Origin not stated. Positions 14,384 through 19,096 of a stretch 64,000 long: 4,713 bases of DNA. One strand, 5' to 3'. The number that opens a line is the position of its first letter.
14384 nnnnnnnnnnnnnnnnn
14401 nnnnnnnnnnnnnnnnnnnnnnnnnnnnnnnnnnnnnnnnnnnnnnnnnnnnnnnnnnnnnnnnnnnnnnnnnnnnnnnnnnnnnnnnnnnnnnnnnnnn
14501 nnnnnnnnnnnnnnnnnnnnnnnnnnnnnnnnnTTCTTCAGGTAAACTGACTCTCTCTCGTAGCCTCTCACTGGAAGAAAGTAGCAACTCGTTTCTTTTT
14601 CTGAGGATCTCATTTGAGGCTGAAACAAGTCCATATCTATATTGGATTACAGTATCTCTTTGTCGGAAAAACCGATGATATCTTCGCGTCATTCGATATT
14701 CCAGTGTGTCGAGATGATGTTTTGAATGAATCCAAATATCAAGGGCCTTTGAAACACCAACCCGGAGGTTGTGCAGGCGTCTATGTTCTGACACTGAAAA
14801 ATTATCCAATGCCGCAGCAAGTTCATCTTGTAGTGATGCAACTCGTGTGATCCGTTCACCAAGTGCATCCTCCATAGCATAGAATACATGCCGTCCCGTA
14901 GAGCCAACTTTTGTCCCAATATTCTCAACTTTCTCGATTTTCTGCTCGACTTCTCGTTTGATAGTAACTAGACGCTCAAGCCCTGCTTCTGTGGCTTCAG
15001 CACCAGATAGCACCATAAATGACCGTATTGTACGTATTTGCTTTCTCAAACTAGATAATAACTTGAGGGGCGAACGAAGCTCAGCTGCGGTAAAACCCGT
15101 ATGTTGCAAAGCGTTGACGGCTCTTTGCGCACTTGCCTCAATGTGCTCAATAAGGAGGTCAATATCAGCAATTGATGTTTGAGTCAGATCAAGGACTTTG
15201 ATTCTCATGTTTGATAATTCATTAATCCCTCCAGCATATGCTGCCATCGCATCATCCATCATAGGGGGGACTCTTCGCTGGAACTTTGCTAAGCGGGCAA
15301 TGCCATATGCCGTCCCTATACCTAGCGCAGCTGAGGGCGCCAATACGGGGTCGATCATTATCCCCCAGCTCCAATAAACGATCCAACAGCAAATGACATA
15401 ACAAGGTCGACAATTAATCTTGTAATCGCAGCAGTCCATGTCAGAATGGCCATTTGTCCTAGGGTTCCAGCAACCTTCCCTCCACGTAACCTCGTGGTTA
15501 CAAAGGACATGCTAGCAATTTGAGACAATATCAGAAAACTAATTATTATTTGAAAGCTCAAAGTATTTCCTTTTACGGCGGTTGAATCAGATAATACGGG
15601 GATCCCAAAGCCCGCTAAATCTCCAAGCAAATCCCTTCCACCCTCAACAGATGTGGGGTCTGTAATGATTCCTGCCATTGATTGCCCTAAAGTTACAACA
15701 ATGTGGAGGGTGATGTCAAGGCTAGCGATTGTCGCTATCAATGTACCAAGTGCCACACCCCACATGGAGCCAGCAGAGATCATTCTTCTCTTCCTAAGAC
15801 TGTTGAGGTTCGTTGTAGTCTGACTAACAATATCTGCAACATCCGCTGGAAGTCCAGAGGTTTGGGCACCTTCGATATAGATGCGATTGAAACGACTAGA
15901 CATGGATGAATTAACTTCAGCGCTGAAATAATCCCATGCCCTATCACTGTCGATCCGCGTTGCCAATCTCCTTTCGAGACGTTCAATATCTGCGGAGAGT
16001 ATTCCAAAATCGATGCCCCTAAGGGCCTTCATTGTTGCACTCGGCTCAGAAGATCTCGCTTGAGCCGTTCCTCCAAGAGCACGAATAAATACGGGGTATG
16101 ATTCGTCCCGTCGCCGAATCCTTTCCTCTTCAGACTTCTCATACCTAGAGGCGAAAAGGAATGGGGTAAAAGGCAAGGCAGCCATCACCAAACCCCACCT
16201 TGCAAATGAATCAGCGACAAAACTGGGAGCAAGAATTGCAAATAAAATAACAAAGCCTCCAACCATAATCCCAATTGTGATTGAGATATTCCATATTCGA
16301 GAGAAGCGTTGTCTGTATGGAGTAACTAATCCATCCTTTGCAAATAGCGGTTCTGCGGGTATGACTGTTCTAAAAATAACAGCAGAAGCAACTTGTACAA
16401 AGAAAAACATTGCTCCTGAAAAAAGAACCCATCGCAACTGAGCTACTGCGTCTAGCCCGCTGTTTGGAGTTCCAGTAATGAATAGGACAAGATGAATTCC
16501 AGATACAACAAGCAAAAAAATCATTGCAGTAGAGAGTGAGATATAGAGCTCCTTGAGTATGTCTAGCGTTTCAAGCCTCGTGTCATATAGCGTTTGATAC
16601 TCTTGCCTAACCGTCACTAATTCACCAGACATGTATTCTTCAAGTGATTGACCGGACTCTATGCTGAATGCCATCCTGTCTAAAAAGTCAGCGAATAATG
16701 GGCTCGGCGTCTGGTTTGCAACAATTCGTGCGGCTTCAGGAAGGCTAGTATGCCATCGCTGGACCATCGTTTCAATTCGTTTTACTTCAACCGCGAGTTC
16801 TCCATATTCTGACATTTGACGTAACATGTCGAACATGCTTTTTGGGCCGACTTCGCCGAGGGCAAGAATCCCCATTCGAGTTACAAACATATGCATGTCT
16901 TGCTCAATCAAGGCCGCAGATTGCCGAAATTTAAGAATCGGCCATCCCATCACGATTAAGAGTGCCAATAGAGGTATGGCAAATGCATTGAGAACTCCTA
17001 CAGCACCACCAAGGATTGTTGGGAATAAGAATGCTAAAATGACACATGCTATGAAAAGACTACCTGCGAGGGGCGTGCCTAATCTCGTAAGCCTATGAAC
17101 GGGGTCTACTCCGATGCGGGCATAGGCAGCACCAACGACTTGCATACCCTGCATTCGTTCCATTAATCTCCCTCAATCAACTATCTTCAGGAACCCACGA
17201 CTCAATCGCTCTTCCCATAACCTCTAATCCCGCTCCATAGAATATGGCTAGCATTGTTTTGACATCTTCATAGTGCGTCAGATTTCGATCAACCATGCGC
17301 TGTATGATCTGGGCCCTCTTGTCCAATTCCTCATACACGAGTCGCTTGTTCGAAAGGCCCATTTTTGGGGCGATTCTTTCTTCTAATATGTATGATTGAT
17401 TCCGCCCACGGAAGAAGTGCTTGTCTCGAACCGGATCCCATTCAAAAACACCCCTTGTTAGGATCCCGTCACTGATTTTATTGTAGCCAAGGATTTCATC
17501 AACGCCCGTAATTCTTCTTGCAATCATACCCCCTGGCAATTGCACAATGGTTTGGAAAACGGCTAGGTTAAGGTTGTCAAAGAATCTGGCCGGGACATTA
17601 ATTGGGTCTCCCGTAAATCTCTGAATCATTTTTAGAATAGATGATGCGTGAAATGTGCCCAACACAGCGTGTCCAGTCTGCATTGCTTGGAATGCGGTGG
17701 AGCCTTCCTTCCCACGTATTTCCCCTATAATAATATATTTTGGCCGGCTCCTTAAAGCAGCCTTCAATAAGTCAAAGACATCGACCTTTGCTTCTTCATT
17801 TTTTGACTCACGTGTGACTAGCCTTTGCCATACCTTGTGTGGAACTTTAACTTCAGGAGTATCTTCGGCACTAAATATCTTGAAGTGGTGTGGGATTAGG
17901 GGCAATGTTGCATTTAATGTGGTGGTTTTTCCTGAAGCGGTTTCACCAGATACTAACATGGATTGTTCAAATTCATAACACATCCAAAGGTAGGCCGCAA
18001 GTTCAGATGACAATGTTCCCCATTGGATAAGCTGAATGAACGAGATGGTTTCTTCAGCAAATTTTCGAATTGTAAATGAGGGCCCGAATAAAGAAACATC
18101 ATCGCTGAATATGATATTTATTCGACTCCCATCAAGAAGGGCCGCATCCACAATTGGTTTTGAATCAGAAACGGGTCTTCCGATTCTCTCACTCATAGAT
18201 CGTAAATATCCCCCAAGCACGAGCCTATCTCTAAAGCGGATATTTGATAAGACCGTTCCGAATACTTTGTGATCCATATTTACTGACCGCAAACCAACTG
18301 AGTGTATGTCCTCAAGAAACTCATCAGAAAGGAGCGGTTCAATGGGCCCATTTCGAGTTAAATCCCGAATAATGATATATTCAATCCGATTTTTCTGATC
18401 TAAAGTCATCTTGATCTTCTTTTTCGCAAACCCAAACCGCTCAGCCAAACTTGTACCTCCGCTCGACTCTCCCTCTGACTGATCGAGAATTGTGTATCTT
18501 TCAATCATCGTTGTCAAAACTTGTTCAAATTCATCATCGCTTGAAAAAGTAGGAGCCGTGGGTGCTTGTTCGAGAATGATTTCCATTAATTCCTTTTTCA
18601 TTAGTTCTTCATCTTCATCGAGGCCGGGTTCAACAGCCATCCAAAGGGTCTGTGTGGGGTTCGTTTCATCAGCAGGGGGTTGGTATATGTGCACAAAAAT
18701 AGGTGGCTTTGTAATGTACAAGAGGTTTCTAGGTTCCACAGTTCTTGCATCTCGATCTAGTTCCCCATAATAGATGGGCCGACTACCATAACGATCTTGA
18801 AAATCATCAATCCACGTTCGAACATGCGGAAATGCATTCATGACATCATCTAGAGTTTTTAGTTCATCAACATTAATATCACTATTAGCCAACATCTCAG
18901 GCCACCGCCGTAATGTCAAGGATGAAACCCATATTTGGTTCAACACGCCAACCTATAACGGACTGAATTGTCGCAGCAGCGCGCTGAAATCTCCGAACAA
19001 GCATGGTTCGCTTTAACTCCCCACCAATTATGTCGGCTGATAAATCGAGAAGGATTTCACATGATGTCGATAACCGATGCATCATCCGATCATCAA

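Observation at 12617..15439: Orphan 913-aa coiled-coil / 4x-repeat protein translationally coupled to arlJ: candidate new archaellum component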

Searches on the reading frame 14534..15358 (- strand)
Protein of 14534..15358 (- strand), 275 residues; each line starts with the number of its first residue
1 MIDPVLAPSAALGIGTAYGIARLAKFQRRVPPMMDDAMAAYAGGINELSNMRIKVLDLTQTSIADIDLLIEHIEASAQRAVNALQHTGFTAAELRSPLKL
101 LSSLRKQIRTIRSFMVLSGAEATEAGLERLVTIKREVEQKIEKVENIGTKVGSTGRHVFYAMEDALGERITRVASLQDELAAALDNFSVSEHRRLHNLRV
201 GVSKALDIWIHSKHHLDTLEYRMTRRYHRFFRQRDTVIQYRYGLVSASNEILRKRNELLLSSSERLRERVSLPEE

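Call 10: find_homologous_proteins(query=window:14534-15358:-, max_evalue=0.01)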
Query seq(275 aa): 6495 candidates shared short words with the query, none scored E <= 0.01.

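Call 33: search_protein_representatives(protein=window:14534-15358:-)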
Query: 275 residues. Proteins with E-value up to 0.001 (for the whole library): 1; up to 1e-10: 1; up to 1e-30: 1. The best 1 are listed.
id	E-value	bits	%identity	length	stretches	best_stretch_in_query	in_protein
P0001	1.0e-168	575.4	100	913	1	1-275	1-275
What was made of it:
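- Tried and rejected: The N-terminal negative was then confirmed by an exhaustive phmmer search (call 33).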

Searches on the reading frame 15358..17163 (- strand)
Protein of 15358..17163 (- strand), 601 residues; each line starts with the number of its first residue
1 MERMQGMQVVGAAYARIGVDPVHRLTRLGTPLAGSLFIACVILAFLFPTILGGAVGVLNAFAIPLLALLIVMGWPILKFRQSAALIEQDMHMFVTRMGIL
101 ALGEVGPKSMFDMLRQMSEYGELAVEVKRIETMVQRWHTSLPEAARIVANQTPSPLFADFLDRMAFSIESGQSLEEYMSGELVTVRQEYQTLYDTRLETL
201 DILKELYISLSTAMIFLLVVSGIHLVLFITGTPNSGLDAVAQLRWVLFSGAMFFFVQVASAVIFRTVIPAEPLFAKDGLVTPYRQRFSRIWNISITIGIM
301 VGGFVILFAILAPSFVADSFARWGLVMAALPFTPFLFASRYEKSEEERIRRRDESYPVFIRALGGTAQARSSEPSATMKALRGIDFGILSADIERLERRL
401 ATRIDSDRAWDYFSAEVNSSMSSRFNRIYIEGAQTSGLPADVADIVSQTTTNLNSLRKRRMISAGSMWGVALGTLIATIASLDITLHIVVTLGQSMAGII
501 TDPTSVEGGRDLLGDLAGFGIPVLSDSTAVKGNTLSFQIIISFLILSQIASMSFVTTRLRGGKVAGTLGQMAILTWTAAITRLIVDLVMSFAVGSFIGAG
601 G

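Call 5: search_protein_families(library=pfam, proteins=[window:15358-17163:-], max_evalue=0.1)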
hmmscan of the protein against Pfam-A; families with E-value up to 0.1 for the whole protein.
window:15358-17163:- (601 aa): 1 family
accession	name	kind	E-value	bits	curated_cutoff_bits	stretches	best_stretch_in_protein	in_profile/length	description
PF00482.28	T2SSF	-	1.7e-13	51.1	25.2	1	93-220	1-123/125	Type II secretion system (T2SS), protein F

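Call 16: find_related_loci(query=window:15361-17163:-, collection=genome_contigs, flank=10000)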
Query window:15361-17163:- (601 aa) in genome_contigs; peptide patterns used: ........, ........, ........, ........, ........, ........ (x = any residue, [..] = any of these).
99 stretches matched a pattern; 55 encode a relative of the query (tblastn E <= 1e-3); 55 distinct loci.
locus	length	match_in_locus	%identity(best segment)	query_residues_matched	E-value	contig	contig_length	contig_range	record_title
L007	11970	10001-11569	52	75-596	1e-175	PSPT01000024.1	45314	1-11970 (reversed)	MAG: Methanobacteriota archaeon isolate Guaymas_26 scaffold_1431, whole genome shotgun sequence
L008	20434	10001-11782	49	1-596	3e-173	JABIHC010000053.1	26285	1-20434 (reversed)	MAG: Methanobacteriota archaeon isolate SI053_bin59 k141_589900, whole genome shotgun sequence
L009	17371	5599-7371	50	1-596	6e-173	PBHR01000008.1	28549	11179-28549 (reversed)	MAG: Methanobacteriota archaeon isolate SP3024 65721, whole genome shotgun sequence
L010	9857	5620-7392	50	1-596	4e-172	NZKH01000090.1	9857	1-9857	MAG: Methanobacteriota archaeon isolate IN961 MHASMcontig_147725, whole genome shotgun sequence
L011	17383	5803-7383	54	74-601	2e-171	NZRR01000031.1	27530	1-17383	MAG: Methanobacteriota archaeon isolate EAC30 65706, whole genome shotgun sequence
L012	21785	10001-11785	48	1-601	2e-168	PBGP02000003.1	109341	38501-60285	MAG: Methanobacteriota archaeon isolate SP3059 94182, whole genome shotgun sequence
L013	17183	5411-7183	48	1-596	3e-164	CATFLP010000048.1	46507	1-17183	MAG: Euryarchaeota archaeon isolate bin.111 MAG genome assembly, contig: k119_4091730, whole genome shotgun sequence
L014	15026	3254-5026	48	1-596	6e-164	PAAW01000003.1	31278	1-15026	MAG: Methanobacteriota archaeon isolate NAT135 MHASMcontig_2187, whole genome shotgun sequence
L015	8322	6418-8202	48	1-601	6e-176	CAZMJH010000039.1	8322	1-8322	MAG TPA_asm: uncultured Candidatus Poseidoniales archaeon isolate SRP077602_co4_744 genome assembly, contig: NODE_16443_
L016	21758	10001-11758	46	25-598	2e-151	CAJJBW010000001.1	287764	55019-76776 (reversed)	uncultured Candidatus Poseidoniales archaeon isolate FRAM18_bin107 genome assembly, contig: FRAM17_bin107-1, whole genom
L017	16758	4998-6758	46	25-598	5e-150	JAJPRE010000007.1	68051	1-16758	MAG: Candidatus Thalassarchaeaceae archaeon isolate MAG_46 20082D-01-04-S10-L004-001_81, whole genome shotgun sequence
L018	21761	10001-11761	45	25-598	8e-150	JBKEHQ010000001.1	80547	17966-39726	MAG: Candidatus Thalassarchaeaceae archaeon isolate 3300057219_20 Ga0535636_0000013, whole genome shotgun sequence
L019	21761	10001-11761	46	25-598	2e-149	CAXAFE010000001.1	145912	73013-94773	MAG TPA_asm: uncultured Candidatus Poseidoniales archaeon isolate ERR3525244_metabat2_62 genome assembly, contig: ERZ221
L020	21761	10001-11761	45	25-598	4e-147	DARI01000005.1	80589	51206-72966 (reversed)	MAG TPA_asm: Euryarchaeota archaeon UBA557 UBA557_contig_21217, whole genome shotgun sequence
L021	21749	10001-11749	44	27-596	8e-145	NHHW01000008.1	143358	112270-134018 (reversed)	MAG: Euryarchaeota archaeon TMED173 82912, whole genome shotgun sequence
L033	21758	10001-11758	42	13-596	3e-132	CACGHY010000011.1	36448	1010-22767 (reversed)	uncultured Candidatus Poseidoniales archaeon isolate AG-422-I20 genome assembly, contig: AG-422-I20_NODE_11, whole genom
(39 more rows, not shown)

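Call 37: find_related_loci(query=window:15361-17163:-, collection=metagenome_contigs, flank=6000)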
Query window:15361-17163:- (601 aa) in metagenome_contigs; peptide patterns used: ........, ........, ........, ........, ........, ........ (x = any residue, [..] = any of these).
188 stretches matched a pattern; 108 encode a relative of the query (tblastn E <= 1e-3); the best 80 are kept; 80 distinct loci.
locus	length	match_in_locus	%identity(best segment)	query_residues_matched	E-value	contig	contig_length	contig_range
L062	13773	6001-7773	50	1-596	5e-177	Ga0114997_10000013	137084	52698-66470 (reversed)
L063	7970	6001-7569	52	75-596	1e-175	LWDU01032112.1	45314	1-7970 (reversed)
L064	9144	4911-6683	50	1-596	3e-172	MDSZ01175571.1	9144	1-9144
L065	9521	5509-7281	49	1-596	2e-171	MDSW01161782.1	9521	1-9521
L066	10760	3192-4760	54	74-596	1e-170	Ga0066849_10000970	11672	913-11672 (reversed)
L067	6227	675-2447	48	1-596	4e-172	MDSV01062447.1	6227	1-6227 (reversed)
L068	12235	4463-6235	49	1-596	5e-169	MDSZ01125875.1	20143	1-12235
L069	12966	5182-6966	48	1-601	2e-168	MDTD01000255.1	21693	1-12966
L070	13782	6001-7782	49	1-596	3e-173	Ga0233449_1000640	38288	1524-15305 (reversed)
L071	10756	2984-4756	48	1-596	6e-164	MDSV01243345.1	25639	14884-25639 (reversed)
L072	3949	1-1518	54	95-601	9e-168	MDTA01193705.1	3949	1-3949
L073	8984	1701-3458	46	25-598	2e-151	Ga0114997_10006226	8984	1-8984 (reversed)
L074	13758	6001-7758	46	25-598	2e-151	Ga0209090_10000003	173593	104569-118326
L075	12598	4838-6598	45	25-598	4e-151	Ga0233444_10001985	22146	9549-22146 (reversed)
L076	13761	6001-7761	45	25-598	4e-147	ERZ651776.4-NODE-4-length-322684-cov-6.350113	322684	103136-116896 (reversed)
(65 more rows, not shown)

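Call 64: search_protein_families(library=pfam, proteins=[L033:11819-12811:+, L021:11809-12780:+, L012:11750-12445:-, L008:11825-13582:-], max_evalue=0.01)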
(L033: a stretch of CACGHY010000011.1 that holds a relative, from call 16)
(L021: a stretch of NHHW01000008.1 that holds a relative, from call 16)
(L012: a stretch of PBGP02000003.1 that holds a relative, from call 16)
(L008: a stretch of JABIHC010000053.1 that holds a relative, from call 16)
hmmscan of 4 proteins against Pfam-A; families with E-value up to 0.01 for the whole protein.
L033:11819-12811:+ (330 aa): 2 families
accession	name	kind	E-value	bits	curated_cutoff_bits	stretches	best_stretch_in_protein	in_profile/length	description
PF06847.16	Arc_PepC_II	-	1.7e-06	28.9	29.9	1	254-323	22-92/93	Archaeal Peptidase A24 C-terminus Type II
PF01478.23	Peptidase_A24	-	0.0005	20.9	26.5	0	86-195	14-89/104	Type IV leader peptidase family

L021:11809-12780:+ (323 aa): 1 family
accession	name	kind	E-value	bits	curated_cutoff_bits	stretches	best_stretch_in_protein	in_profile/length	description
PF06847.16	Arc_PepC_II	-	4.4e-05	24.4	29.9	1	250-316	25-92/93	Archaeal Peptidase A24 C-terminus Type II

L012:11750-12445:- (231 aa): 3 families
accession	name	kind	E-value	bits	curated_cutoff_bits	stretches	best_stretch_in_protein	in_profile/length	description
PF00730.31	HhH-GPD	-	1.3e-25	90.2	26.2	1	39-174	1-108/108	HhH-GPD superfamily base excision DNA repair protein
PF00633.29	HHH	-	4.3e-08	33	24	1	104-131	1-28/30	Helix-hairpin-helix motif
PF11829.13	DUF3349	-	0.002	19.3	28.3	1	12-103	4-87/94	Protein of unknown function (DUF3349)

L008:11825-13582:- (585 aa): 0 families

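Call 68: search_protein_families(library=ncbifam, proteins=[window:15361-17163:-], max_evalue=0.01)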
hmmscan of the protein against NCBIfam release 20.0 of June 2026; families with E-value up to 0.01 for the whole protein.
window:15361-17163:- (601 aa): 4 families
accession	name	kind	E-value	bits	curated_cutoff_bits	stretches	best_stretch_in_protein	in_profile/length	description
NF004704.2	PRK06041.1-2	equivalog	1.6e-108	363.8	550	1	13-590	2-551/555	archaellar assembly protein ArlJ/FlaJ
NF004705.1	PRK06041.1-3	equivalog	1.9e-48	165.6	400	1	88-592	5-461/465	archaellar assembly protein ArlJ/FlaJ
NF004703.2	PRK06041.1-1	equivalog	3.7e-39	134.5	570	1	78-590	28-518/525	archaellar assembly protein ArlJ/FlaJ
NF046075.1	UpsF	equivalog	5.7e-05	22.1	400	1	39-209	43-208/484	membrane pilin protein UpsF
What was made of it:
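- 15358..17163 (-): arlJ (601 aa), the upstream neighbour. calls 5, 68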

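Call 72: find_encoding_contigs(protein=window:15358-17163:-, flank=4000, max_places=8)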
Protein window:15358-17163:- (601 aa): 10 contigs read that carry it; 8 places shown.
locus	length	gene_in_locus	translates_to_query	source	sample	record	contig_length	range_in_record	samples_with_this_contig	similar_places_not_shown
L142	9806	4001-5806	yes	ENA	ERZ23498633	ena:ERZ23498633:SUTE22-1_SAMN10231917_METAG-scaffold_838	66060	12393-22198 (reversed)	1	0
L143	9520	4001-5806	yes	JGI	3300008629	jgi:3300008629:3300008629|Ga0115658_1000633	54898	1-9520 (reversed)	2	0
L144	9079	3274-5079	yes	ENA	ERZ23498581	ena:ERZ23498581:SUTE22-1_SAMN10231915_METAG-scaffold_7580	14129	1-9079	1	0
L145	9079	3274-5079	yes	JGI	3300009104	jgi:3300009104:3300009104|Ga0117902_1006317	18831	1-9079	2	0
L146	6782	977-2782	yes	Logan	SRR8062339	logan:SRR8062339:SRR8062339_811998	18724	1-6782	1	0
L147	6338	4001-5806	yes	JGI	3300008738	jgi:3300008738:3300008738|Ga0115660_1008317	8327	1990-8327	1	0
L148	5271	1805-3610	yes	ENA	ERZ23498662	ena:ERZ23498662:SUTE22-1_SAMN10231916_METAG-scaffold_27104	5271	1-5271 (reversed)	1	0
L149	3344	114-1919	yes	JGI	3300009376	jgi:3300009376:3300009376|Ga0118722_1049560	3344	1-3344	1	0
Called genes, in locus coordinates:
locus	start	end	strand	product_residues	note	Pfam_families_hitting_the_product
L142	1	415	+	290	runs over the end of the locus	-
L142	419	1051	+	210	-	-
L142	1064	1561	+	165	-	PF01917:Flagellin_arch-type (weak)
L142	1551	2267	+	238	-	PF13481:AAA_25, PF06745:ATPase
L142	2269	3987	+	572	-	PF00437:T2SSE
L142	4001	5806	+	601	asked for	PF00482:T2SSF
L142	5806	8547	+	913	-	-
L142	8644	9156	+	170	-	PF00578:AhpC-TSA, PF08534:Redoxin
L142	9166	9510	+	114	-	-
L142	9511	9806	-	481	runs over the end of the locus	PF01145:Band_7, PF15975:Flot (weak)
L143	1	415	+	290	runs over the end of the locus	-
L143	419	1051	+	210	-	-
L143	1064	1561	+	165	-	PF01917:Flagellin_arch-type (weak)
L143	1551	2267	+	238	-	PF13481:AAA_25, PF06745:ATPase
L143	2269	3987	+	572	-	PF00437:T2SSE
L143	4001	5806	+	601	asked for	PF00482:T2SSF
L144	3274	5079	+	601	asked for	PF00482:T2SSF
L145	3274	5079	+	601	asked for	PF00482:T2SSF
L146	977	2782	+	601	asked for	PF00482:T2SSF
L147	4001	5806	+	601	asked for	PF00482:T2SSF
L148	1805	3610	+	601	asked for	PF00482:T2SSF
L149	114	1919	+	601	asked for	PF00482:T2SSF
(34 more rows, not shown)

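Call 73: list_cluster_members(proteins=[P0001, window:15361-17163:-])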
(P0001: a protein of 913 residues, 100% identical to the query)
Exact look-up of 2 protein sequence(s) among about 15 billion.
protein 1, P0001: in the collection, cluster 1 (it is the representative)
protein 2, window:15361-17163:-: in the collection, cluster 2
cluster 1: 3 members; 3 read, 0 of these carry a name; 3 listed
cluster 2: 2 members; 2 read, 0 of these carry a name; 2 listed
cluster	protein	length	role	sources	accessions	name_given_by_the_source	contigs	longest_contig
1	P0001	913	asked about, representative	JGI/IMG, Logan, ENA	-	-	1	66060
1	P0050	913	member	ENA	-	-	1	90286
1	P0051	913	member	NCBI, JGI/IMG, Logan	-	-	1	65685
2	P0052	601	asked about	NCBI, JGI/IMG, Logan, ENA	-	-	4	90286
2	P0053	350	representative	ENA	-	-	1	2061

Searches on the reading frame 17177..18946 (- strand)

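Call 5: search_protein_families(library=pfam, proteins=[window:17177-18946:-], max_evalue=0.1)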
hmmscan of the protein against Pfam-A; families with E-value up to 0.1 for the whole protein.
window:17177-18946:- (589 aa): 3 families
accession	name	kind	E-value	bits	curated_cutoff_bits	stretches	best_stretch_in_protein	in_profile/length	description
PF00437.27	T2SSE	-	6.3e-36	124.2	24.9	1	198-445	4-256/370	Type II/IV secretion system protein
PF13555.12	AAA_29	-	0.0047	17.1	27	1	304-350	4-45/61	P-loop containing region of AAA domain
PF13191.12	AAA_16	-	0.066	14.1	32.6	0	328-369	25-65/167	AAA ATPase domain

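Call 68: search_protein_families(library=ncbifam, proteins=[window:17177-18946:-], max_evalue=0.01)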
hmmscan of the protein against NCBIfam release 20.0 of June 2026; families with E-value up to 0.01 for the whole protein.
window:17177-18946:- (589 aa): 18 families
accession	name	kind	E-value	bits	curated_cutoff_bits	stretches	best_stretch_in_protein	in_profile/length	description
NF058587.1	archaellum_moto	equivalog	9.8e-198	658.1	550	1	44-576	2-524/527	archaellum flagellar ATPase motor FlaI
NF053672.1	bindosome_BasE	exception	4.7e-51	174.1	1000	1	187-573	127-511/512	bindosome assembly system ATPase subunit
TIGR03819.1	heli_sec_ATPase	hypoth_equivalog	3.6e-38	131.6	373.15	1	191-440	44-293/340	TadA family conjugal transfer-associated ATPase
TIGR02788.1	VirB11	equivalog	4.6e-30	104.7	249.95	2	316-443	133-261/308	P-type DNA transfer ATPase VirB11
TIGR02782.1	TrbB_P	equivalog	6.8e-25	88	304.55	1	248-487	58-295/303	P-type conjugative transfer ATPase TrbB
NF010475.0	PRK13900.1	equivalog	9.2e-23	80.8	389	1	327-442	160-277/333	type IV secretion system ATPase VirB11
NF041000.1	ATPase_ComGA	equivalog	7.2e-20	71.1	300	1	329-446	130-244/267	competence type IV pilus ATPase ComGA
NF010469.0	PRK13894.1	subfamily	3.8e-19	69.2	508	1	256-489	79-311/320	conjugal transfer ATPase TrbB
TIGR01420.1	pilT_fam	subfamily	1.5e-17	63.9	319.1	1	330-444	125-239/343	PilT/PilU family type 4a pilus ATPase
NF010425.0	PRK13851.1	equivalog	2.4e-16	59.5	461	1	314-435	149-271/344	type IV secretion system protein VirB11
NF010407.0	PRK13833.1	subfamily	7.1e-16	58.5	499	1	259-444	77-259/323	conjugal transfer protein TrbB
NF007755.0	PRK10436.1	equivalog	4.2e-15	55.4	617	1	310-445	202-333/465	type II secretion system protein GspE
TIGR02538.1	type_IV_pilB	equivalog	7.8e-14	51.2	675.65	1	329-445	318-430/564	type IV-A pilus assembly ATPase PilB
TIGR02533.1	type_II_gspE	equivalog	3.8e-13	48.9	630.25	1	284-444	201-356/486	type II secretion system ATPase GspE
NF053534.1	T4PilAsmATPsTfpB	equivalog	9.9e-13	47.3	850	1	286-443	296-448/584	type IV pilus assembly ATPase TfpB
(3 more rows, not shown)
